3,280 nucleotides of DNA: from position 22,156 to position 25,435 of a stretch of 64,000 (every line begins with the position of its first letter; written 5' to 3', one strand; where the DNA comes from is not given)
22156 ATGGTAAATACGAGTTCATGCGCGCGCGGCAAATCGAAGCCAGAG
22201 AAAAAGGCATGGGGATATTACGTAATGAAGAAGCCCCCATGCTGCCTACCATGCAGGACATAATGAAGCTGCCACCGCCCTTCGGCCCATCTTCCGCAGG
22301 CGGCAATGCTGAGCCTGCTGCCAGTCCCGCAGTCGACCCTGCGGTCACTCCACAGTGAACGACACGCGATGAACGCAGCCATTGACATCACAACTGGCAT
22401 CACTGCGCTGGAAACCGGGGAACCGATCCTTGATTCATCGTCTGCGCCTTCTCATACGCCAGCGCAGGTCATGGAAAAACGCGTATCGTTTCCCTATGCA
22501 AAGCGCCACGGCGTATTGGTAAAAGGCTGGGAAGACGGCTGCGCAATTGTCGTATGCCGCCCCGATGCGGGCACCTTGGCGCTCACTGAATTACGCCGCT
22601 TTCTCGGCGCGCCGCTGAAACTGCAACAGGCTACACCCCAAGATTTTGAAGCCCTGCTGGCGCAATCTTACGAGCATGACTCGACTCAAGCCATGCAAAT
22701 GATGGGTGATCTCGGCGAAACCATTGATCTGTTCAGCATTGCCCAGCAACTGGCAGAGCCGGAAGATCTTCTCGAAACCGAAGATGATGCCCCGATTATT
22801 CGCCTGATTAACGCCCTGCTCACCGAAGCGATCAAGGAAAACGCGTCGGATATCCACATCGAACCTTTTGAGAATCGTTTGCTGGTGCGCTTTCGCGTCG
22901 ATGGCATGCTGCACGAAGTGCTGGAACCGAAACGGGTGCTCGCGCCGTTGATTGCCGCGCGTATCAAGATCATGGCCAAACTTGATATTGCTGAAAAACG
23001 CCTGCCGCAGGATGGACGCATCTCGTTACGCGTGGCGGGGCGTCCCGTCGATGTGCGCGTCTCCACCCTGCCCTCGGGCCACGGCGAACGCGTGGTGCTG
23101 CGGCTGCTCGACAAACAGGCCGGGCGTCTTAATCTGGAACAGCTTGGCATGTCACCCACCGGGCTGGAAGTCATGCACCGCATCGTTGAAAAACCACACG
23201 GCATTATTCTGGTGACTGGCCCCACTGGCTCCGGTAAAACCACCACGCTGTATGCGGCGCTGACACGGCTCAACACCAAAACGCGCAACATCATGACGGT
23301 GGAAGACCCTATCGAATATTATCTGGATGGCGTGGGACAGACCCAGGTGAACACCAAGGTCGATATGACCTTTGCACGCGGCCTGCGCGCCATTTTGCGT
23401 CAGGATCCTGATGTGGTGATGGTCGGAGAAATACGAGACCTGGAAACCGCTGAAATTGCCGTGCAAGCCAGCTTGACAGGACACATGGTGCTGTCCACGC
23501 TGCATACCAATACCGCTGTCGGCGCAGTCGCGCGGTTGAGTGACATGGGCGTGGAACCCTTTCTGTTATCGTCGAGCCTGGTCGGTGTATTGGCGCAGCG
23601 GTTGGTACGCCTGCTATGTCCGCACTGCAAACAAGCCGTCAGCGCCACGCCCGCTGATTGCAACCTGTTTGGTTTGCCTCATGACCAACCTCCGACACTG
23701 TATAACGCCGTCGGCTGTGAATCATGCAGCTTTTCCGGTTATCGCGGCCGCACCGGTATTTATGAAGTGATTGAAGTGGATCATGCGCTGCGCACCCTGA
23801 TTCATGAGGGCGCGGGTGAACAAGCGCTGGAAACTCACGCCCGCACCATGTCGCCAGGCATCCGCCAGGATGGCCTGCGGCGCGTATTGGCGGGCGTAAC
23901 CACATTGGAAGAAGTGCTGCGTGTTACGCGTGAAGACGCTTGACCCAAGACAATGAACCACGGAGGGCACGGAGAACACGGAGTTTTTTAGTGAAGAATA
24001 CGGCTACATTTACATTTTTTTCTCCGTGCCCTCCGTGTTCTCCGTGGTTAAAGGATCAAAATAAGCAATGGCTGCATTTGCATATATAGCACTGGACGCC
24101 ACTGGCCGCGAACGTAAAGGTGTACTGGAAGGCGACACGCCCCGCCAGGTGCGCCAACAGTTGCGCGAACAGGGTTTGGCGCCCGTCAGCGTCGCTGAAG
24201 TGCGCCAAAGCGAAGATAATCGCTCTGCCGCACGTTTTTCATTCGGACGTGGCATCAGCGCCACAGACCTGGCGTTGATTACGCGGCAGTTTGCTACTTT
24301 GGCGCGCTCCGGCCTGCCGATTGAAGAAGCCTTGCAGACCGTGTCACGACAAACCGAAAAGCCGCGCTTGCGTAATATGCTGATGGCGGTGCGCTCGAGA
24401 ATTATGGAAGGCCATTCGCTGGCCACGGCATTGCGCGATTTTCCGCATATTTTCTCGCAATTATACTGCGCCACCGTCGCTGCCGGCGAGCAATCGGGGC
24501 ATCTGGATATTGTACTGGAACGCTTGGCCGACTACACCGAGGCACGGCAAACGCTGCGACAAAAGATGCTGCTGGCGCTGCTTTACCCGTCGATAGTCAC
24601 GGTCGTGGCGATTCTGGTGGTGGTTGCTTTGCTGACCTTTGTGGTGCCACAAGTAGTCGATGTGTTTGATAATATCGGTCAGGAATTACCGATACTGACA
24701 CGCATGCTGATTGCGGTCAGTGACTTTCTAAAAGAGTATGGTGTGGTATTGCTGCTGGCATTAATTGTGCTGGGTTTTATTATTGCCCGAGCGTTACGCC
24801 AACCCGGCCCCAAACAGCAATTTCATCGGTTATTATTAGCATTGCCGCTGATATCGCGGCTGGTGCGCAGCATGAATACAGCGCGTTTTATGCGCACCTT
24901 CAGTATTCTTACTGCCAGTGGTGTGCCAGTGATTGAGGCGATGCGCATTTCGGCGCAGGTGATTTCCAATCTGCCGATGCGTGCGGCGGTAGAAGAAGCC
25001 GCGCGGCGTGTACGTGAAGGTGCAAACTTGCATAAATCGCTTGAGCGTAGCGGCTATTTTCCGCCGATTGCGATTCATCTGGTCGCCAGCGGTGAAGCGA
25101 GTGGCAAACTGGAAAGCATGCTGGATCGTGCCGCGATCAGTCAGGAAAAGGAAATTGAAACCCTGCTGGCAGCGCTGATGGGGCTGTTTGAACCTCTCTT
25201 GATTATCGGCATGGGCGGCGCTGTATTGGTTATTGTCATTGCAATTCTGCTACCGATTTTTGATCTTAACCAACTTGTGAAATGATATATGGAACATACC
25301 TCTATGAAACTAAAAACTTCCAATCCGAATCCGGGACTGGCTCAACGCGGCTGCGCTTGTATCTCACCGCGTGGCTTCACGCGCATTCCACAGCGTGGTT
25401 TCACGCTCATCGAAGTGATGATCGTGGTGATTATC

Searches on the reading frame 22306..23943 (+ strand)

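Call 62: search_protein_families(library=pfam, max_evalue=1e-10, proteins=[window:22306-23943:+])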
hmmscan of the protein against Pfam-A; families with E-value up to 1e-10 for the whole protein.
window:22306-23943:+ (545 aa): 2 families
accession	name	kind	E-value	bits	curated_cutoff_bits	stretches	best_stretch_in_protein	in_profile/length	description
PF00437.27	T2SSE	-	9.1e-158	525.2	24.9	1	158-539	2-370/370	Type II/IV secretion system protein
PF22341.1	GSPE_N1E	-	1.3e-17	64.1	27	1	59-122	1-64/64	GSPII protein E, N1E domain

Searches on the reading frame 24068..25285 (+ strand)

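Call 63: search_protein_families(library=pfam, max_evalue=1e-10, proteins=[window:24068-25285:+])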
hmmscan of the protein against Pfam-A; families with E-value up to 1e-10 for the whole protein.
window:24068-25285:+ (405 aa): 1 family
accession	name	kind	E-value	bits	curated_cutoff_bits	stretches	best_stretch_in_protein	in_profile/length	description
PF00482.28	T2SSF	-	4.2e-61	204.9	25.2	2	72-194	2-125/125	Type II secretion system (T2SS), protein F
